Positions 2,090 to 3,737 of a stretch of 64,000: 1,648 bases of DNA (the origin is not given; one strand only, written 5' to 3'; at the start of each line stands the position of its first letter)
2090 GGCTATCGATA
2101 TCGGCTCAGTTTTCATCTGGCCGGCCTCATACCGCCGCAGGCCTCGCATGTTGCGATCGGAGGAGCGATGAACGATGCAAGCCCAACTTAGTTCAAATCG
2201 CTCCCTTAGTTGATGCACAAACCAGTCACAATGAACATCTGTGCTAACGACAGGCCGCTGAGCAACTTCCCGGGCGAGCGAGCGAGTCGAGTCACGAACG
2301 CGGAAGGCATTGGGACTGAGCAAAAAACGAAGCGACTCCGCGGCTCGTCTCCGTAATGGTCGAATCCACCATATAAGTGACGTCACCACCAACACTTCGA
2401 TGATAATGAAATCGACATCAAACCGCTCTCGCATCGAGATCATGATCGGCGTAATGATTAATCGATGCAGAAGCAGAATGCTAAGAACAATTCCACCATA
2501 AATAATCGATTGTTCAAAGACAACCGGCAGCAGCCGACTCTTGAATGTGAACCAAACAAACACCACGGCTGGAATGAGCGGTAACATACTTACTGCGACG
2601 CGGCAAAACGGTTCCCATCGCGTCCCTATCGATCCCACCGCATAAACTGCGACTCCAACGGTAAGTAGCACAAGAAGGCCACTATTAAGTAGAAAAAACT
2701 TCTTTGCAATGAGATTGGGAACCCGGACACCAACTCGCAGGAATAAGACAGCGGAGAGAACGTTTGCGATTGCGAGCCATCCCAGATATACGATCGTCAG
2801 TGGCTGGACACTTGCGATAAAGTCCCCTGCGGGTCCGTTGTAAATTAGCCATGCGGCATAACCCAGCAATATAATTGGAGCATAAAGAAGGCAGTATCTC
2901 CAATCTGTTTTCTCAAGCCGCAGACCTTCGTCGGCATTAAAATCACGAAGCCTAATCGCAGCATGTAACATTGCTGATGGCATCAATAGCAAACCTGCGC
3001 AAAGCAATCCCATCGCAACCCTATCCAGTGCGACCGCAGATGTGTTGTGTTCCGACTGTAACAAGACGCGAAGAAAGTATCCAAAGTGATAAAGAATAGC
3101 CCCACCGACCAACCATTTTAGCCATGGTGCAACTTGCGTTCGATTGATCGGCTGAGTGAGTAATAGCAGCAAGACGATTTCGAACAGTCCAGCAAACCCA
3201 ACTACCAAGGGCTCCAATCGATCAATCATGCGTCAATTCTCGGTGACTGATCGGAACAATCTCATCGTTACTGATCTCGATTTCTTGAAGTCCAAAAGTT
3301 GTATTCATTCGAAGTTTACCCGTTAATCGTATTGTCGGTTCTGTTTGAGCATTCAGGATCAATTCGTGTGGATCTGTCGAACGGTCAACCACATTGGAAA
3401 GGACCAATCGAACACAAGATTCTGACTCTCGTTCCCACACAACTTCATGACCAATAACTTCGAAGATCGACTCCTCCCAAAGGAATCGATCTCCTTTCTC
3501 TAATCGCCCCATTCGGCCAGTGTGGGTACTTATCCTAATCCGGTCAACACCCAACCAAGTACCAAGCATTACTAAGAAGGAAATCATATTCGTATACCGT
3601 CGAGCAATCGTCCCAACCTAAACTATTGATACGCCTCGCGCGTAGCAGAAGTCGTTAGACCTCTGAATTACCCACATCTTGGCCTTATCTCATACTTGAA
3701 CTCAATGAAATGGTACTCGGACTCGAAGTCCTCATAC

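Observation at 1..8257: PspA/IM30 wired to a giant ~35-TM membrane protein and a membrane-embedded HK / sigma54-activator pair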

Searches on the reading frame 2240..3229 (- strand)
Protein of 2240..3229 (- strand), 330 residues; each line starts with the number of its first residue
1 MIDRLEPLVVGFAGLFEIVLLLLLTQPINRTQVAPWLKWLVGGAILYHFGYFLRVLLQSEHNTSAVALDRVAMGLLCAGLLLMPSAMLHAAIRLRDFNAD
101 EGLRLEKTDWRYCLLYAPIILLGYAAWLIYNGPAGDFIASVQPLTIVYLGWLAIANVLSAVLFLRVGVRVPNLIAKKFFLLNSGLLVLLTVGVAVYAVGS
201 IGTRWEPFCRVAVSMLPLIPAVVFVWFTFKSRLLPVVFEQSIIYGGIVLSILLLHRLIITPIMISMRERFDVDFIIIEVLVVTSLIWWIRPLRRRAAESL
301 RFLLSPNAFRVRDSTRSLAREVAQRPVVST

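Call 39: search_protein_families(library=pfam, proteins=[window:2240-3229:-], max_evalue=5)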
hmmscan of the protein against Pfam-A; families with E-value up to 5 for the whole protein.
window:2240-3229:- (330 aa): 0 families

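Call 59: find_homologous_proteins(query=A5, max_evalue=0.001)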
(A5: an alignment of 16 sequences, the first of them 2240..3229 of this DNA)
Query A5 (16 sequences) (330 aa, profile of the alignment): 2 proteins with E <= 0.001 among 8000 candidates.
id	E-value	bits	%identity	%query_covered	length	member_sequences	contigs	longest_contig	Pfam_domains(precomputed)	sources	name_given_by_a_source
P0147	6.4e-102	359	28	98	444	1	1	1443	-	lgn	-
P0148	2.7e-50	190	63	46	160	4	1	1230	-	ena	-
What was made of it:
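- Tried and rejected: The word-indexed homologue search with the kinase TM profile returned only 2 proteins and was uninformative (call 59).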

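Call 86: search_protein_representatives(protein=window:2240-3229:-)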
Query: 330 residues. Proteins with E-value up to 0.001 (for the whole library): 135; up to 1e-10: 97; up to 1e-30: 39. The best 135 are listed.
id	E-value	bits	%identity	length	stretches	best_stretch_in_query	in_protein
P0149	4.2e-109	381.2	54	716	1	1-325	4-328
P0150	1.2e-63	231.8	42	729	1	1-325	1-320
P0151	9.1e-63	229.0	39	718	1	1-325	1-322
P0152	5.5e-62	226.4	43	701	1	1-325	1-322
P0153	2.5e-60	220.9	39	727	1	1-323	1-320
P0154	6.2e-60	219.6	41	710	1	1-325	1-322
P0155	6.2e-59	216.4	39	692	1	2-325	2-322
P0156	2.1e-55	204.8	38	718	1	1-328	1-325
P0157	2.7e-55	204.4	39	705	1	5-325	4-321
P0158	5.8e-55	203.3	38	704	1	1-323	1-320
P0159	7.3e-52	193.1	36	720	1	3-326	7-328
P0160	3.5e-51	190.9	36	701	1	3-326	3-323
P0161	1.0e-50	189.3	36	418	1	1-326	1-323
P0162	5.9e-50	186.9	36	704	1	6-325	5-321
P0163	2.6e-48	181.5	37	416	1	40-325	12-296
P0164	6.6e-45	170.3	36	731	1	5-326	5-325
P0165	1.8e-44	168.8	32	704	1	1-323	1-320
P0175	4.3e-39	151.2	31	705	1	1-324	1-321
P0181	4.1e-34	134.8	30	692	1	1-323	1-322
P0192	6.4e-29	117.7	29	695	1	1-321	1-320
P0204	1.2e-24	103.7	29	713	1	6-323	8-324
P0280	3.2e-04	36.6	22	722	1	8-324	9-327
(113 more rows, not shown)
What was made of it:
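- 965..3229 (-): Sensor histidine kinase, 754 aa: 8-TM N-terminal domain, linker, HisKA, HATPase_c. Apart from shorter entries that look like fragments, these are ~700-aa proteins with the domain at the N-terminus (call 86).
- Tried and rejected: The exhaustive representative search replaced it (call 86).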

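Call 87: find_encoding_contigs(protein=P0280, flank=8000, max_places=2)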
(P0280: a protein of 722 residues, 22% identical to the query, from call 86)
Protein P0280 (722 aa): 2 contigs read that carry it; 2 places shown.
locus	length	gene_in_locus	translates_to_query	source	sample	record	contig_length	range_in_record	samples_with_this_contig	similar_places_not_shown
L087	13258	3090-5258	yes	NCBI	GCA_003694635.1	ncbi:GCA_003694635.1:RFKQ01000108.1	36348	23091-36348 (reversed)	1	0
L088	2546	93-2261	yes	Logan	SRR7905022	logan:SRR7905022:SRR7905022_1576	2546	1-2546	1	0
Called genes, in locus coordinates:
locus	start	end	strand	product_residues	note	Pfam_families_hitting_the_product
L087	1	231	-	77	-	?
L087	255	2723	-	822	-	PF00069:Pkinase, PF03109:ABC1 (faint), PF07714:PK_Tyr_Ser-Thr, PF13424:TPR_12 (faint)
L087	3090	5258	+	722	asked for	PF00512:HisKA, PF02518:HATPase_c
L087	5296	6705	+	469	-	PF00072:Response_reg, PF00493:MCM (weak), PF00158:Sigma54_activat, PF01078:Mg_chelatase (faint), PF14532:Sigma54_activ_2, PF07728:AAA_5 (weak), PF25601:AAA_lid_14, PF02954:HTH_8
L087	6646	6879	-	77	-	-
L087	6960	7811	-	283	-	PF00482:T2SSF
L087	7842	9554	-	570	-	PF16697:Yop-YscD_cpl, PF00498:FHA, PF00437:T2SSE, PF27713:UCP018868 (weak), PF00005:ABC_tran (weak)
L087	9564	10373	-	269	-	PF16976:RcpC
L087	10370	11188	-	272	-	-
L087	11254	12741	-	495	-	PF00069:Pkinase, PF01636:APH (faint), PF07714:PK_Tyr_Ser-Thr, PF03109:ABC1 (weak)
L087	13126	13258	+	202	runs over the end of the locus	-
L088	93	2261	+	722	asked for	PF00512:HisKA, PF02518:HATPase_c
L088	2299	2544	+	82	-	?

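Call 89: list_cluster_members(proteins=[P0150, P0153, P0156, P0159, P0164, P0165, P0175, P0181, P0192, P0204])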
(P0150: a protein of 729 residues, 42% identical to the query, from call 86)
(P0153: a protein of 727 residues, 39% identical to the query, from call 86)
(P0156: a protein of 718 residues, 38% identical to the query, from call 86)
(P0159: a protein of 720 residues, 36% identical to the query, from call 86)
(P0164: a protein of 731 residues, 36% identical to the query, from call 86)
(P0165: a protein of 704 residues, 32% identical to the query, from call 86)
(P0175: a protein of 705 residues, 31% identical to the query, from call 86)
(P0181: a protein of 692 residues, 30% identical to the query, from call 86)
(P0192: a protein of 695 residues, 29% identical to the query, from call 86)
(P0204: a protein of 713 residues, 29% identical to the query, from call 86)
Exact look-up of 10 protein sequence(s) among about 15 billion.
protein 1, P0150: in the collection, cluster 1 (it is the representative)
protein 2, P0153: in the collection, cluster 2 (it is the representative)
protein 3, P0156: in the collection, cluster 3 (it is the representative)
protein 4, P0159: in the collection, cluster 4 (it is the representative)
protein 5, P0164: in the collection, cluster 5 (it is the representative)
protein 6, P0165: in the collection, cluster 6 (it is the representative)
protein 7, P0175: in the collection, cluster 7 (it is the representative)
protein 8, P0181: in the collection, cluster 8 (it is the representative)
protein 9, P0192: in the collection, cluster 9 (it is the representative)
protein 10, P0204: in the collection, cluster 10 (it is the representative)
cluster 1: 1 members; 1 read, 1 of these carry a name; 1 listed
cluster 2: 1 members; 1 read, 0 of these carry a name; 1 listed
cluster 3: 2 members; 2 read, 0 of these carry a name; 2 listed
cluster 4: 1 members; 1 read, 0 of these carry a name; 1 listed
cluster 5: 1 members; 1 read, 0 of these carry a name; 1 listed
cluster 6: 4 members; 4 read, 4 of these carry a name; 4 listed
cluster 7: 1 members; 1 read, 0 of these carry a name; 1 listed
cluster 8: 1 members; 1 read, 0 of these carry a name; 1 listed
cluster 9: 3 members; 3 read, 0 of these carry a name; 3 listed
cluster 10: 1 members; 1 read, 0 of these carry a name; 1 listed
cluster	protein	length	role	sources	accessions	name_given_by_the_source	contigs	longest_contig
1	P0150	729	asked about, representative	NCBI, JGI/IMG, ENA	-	signal transduction histidine kinase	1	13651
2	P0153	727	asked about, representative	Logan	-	-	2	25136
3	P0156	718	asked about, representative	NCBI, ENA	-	-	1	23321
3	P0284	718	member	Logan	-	-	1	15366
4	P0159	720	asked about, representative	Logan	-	-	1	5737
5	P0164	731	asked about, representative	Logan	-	-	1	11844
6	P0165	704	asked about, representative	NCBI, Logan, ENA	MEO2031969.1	MAG: ATP-binding protein [Planctomycetaceae bacterium]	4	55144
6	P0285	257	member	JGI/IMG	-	C4-dicarboxylate-specific signal transduction histidine kinase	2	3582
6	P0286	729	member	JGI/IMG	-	signal transduction histidine kinase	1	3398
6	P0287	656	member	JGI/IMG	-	signal transduction histidine kinase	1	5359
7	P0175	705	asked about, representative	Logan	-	-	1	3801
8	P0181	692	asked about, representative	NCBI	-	-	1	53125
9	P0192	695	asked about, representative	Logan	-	-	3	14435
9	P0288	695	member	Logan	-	-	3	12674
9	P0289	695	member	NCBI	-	-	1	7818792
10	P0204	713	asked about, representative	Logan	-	-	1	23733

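Call 90: find_encoding_contigs(protein=P0289, flank=8000, max_places=1)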
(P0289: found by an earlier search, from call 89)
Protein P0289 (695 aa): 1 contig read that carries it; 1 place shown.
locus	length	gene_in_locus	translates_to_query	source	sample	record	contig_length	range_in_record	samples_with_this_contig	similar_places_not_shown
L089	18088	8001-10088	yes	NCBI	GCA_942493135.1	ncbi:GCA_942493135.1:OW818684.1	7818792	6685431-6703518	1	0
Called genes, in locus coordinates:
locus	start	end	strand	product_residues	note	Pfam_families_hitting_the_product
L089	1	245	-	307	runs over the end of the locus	PF00989:PAS, PF08448:PAS_4, PF13188:PAS_8, PF24820:Diguanyl_cycl_sensor (weak), PF13426:PAS_9, PF00072:Response_reg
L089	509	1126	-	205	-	PF00072:Response_reg, PF00196:GerE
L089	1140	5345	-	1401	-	PF00989:PAS, PF08448:PAS_4, PF00989:PAS, PF08448:PAS_4, PF08447:PAS_3, PF00989:PAS, PF08448:PAS_4, PF13426:PAS_9, +22 more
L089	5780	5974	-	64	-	PF00355:Rieske (weak)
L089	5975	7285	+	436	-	-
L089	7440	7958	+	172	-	PF00156:Pribosyltran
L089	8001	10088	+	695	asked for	PF00512:HisKA, PF02518:HATPase_c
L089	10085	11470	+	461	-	PF00072:Response_reg, PF00158:Sigma54_activat, PF14532:Sigma54_activ_2, PF07728:AAA_5 (weak), PF25601:AAA_lid_14, PF02954:HTH_8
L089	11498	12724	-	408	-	PF00682:HMGL-like, PF22617:HCS_D2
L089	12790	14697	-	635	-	PF00578:AhpC-TSA, PF08534:Redoxin, PF13905:Thioredoxin_8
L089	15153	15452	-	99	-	-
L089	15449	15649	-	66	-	-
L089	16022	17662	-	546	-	PF13365:Trypsin_2, PF02397:Bac_transf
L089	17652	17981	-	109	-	PF19493:Trypco1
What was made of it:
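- The HK-RR pair occurs alone in other genomes (L087, L089; calls 87, 90).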

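Call 91: find_encoding_contigs(protein=P0181, flank=8000, max_places=1)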
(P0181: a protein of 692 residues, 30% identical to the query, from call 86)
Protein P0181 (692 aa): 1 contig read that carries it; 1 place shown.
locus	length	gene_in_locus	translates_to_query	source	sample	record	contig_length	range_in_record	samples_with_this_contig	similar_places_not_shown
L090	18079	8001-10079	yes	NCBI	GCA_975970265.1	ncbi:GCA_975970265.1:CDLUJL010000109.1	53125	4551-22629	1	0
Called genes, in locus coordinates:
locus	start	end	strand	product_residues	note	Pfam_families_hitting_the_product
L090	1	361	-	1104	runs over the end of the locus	PF08379:Bact_transglu_N, PF01841:Transglut_core, PF09899:DUF2126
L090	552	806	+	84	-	PF02604:PhdYeFM_antitox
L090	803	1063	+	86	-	PF06769:YoeB_toxin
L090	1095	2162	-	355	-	PF06283:ThuA (weak)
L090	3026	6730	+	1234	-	-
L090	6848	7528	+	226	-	PF04012:PspA_IM30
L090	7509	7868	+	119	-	-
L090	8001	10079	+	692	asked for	PF00512:HisKA (weak), PF02518:HATPase_c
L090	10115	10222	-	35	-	-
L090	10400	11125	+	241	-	-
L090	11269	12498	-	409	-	PF13360:PQQ_2, PF01011:PQQ (faint), PF13570:Beta-prop_ACSF4 (weak), PF13360:PQQ_2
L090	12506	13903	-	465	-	PF07394:DUF1501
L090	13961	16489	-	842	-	PF07635:PSCyt1, PF07583:PSCyt2, PF07587:PSD1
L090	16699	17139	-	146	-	-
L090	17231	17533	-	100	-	-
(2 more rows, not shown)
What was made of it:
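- In all three contexts read (calls 87, 90, 91) the kinase sat next to an NtrC-type RR, the giant-PspA-small core, or both.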

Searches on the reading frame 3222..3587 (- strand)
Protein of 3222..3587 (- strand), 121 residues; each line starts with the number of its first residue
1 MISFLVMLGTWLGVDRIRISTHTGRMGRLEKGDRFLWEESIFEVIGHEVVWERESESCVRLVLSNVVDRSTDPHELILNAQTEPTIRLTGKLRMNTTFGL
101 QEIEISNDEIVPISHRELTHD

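Call 6: search_protein_families(library=pfam, proteins=[window:3222-3587:-], max_evalue=0.01)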
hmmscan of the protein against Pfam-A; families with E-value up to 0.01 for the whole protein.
window:3222-3587:- (121 aa): 0 families

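Call 7: search_protein_families(library=ncbifam, proteins=[window:3222-3587:-], max_evalue=0.01)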
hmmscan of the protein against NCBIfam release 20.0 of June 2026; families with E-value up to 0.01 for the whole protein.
window:3222-3587:- (121 aa): 0 families

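Call 32: find_homologous_proteins(query=A2, max_evalue=0.001)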
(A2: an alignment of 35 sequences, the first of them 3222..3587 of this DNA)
Query A2 (35 sequences) (121 aa, profile of the alignment): 26 proteins with E <= 0.001 among 3862 candidates.
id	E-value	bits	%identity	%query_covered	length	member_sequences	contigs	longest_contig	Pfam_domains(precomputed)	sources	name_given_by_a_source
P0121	4.7e-26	109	-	-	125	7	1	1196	-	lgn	-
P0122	6.0e-25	106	27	37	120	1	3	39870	-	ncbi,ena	-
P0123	5.8e-23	99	-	-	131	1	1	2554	-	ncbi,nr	ncbi:MAG: hypothetical protein KDA72_15135 [Planctomycetales bacterium]|nr:hypothetical protein [Pla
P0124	6.9e-22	96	-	-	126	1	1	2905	-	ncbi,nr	ncbi:MAG: hypothetical protein KDA51_17620, partial [Planctomycetales bacterium]|nr:hypothetical pro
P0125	1.5e-21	95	-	-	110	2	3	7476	-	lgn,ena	-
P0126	1.7e-21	95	-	-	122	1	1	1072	-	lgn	-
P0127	5.5e-21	93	36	32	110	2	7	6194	-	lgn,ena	-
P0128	7.5e-21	92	29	67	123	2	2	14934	-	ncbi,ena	-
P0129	7.6e-21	92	-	-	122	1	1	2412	-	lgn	-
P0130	9.1e-21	92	80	100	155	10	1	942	-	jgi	-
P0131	1.2e-20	92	32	31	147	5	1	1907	-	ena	-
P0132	4.4e-20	90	-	-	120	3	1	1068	-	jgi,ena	-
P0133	4.8e-20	90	32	31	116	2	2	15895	-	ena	-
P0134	7.5e-20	89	26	32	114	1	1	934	-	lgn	-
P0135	9.9e-20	89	31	32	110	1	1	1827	-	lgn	-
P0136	3.1e-19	87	100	95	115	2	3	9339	-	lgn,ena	-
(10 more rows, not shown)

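Call 40: predict_structure(alignment_id=A3)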
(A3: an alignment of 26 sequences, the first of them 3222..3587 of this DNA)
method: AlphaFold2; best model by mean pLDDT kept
length: 121 residues; sequences in the alignment: 26
mean_pLDDT: 62.6   pTM: 0.50
mean pLDDT of the five models: 62.6, 58.9, 55.1, 54.8, 52.4
residues with pLDDT >= 90: 0; 70-90: 37; 50-70: 59; < 50: 25
segments of 3 or more residues with pLDDT < 50: 1-3, 5-15, 19-25, 118-121
pLDDT, mean of each block of 10 residues (from residue 1): 47 49 52 72 69 66 64 70 62 74 74 54 38
secondary structure, 60 per line:
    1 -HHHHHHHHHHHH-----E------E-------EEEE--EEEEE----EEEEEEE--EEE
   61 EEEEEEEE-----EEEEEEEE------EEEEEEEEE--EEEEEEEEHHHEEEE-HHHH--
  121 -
elements in order: H2-13 E34-37 E40-44 E49-55 E58-68 E74-81 E88-96 E99-106 E110-113 H115-118
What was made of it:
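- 3222..3587 (-): Small conserved protein (121 aa, or 115 aa from Met7 at 3569); a new family with the motif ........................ The AF2 model is an N-terminal helix plus ~8 beta strands at pLDDT 62.6 (call 40).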

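Call 62: search_solved_structures(query=A2, max_evalue=1)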
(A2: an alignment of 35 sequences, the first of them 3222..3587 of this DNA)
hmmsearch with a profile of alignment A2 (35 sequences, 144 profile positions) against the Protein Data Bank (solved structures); distinct sequences matched with E-value up to 1: 4.
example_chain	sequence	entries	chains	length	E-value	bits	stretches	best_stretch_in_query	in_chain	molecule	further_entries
2gxf_A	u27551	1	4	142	0.31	14.2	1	32-94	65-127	Hypothetical protein yybH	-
4r80_A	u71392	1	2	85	0.51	13.5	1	46-96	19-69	OR486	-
4fgv_A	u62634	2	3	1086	0.88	12.7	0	14-90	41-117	Chromosome region maintenance 1 (CRM1) or Exportin 1 (Xpo1) | CRM1 Nuclear transport receptor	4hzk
8v53_A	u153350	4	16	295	0.97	12.6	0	99-121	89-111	Non-homologous end joining protein Ku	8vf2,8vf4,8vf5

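Call 84: find_encoding_contigs(protein=P0136, flank=10000, max_places=3)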
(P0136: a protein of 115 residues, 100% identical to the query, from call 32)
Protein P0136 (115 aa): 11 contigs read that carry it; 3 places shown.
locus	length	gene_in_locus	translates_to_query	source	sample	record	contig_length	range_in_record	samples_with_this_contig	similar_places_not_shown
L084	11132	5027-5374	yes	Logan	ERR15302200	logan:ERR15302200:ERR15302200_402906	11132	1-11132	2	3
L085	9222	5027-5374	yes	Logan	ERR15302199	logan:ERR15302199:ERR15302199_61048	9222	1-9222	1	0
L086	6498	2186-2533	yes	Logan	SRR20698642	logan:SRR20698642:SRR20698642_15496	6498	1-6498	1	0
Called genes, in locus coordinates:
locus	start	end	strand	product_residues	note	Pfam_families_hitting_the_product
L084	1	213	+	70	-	?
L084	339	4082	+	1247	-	-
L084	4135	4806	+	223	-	PF04012:PspA_IM30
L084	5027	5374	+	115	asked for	-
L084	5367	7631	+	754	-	PF00512:HisKA, PF02518:HATPase_c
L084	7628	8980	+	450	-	PF00072:Response_reg, PF00158:Sigma54_activat, PF14532:Sigma54_activ_2, PF07724:AAA_2, PF07728:AAA_5, PF25601:AAA_lid_14, PF02954:HTH_8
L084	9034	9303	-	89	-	-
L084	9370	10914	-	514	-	PF00171:Aldedh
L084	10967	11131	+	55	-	?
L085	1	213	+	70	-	?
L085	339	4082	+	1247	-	-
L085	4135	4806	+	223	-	PF04012:PspA_IM30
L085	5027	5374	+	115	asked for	-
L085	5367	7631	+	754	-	PF00512:HisKA, PF02518:HATPase_c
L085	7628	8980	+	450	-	PF00072:Response_reg, PF00158:Sigma54_activat, PF14532:Sigma54_activ_2, PF07724:AAA_2, PF07728:AAA_5, PF25601:AAA_lid_14, PF02954:HTH_8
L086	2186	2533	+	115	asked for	-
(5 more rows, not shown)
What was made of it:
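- Checked: Convergent genes follow it, so the cluster has five genes (call 84).
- The operon ends at the RR (call 84).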

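Call 97: fold_search(model_id=the predicted structure, library=pdb)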
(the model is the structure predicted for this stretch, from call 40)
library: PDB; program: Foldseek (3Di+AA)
matches with E <= 10: 362; with E <= 0.001: 0
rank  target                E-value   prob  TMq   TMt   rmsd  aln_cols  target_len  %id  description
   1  3d2l_A                4.8e-01  0.14  0.19  0.11  13.3        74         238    7  Crystal structure of SAM-dependent methyltransferase (ZP_00538691.1) from EXIGUOBACTERIUM SP. 255-15 at 1.90 A resolut (released 2008-05-20)
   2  5nqp_A                6.0e-01  0.66  0.35  0.18   5.1        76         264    9  Structure of a fHbp(V1.4):PorA(P1.16) chimera. Fusion at fHbp position 151. (released 2018-02-28)
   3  4r5g_B                6.0e-01  0.08  0.18  0.13  13.8       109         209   10  Crystal structure of the DnaK C-terminus with the inhibitor PET-16 (released 2014-09-10)
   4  2ypv_A                7.9e-01  0.82  0.42  0.24   4.1        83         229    8  Crystal structure of the Meningococcal vaccine antigen factor H binding protein in complex with a bactericidal antibod (released 2013-02-20)
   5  5nqp_C                7.9e-01  0.66  0.37  0.20   5.0        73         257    8  Structure of a fHbp(V1.4):PorA(P1.16) chimera. Fusion at fHbp position 151. (released 2018-02-28)
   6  4ayd_F                9.8e-01  0.60  0.37  0.21   4.5        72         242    8  Structure of a complex between CCPs 6 and 7 of Human Complement Factor H and Neisseria meningitidis FHbp Variant 1 R10 (released 2012-11-07)
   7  7rbp_A                1.0e+00  0.38  0.32  0.14   6.5        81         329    9  Medicago truncatula D-1-piperideine-2-carboxylic acid reductase (released 2022-07-06)
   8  6czj_B                1.0e+00  0.35  0.37  0.40   6.8       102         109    6  Structure of a redesigned beta barrel, b10 (released 2018-09-19)
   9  9a0j_B                1.0e+00  0.11  0.22  0.06   9.6       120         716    8  Deep learning enables the atomic structure determination of the Fanconi Anemia core complex from cryoEM (released 2020-09-15)
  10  4ayd_C                1.2e+00  0.54  0.37  0.21   5.0        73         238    8  Structure of a complex between CCPs 6 and 7 of Human Complement Factor H and Neisseria meningitidis FHbp Variant 1 R10 (released 2012-11-07)
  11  9hau_AA               1.2e+00  0.13  0.24  0.25  10.5        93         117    6  pT=3 virus-like particle of ssRNA phage Hubei14 coat protein (released 2024-11-13)
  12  2zf3_E                1.2e+00  0.12  0.22  0.15   9.1        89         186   10  Crystal Structure of VioE (released 2008-01-01)
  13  6czi_A                1.2e+00  0.21  0.34  0.37   7.9       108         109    9  Structure of a redesigned beta barrel, mFAP1, bound to DFHBI (released 2018-09-19)
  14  6vil_A                1.3e+00  0.09  0.22  0.19   9.2       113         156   12  Crystal structure of mouse BAHCC1 BAH domain in complex with H3K27me3 (released 2020-09-16)
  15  1y8c                  1.3e+00  0.08  0.17  0.10  12.9        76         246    4  Crystal structure of a S-adenosylmethionine-dependent methyltransferase from Clostridium acetobutylicum ATCC 824 (released 2004-12-28)
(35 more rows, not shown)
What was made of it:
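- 3222..3587 (-): Foldseek found nothing significant (call 97).
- Tried and rejected: Foldseek for the small-protein model: nothing below E=0.48, and the model is of low confidence (calls 40, 97).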

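Call 102: search_protein_families(library=padloc, proteins=[window:3222-3587:-], max_evalue=0.01)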
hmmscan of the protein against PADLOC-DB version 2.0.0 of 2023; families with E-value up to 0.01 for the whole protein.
window:3222-3587:- (121 aa): 0 families
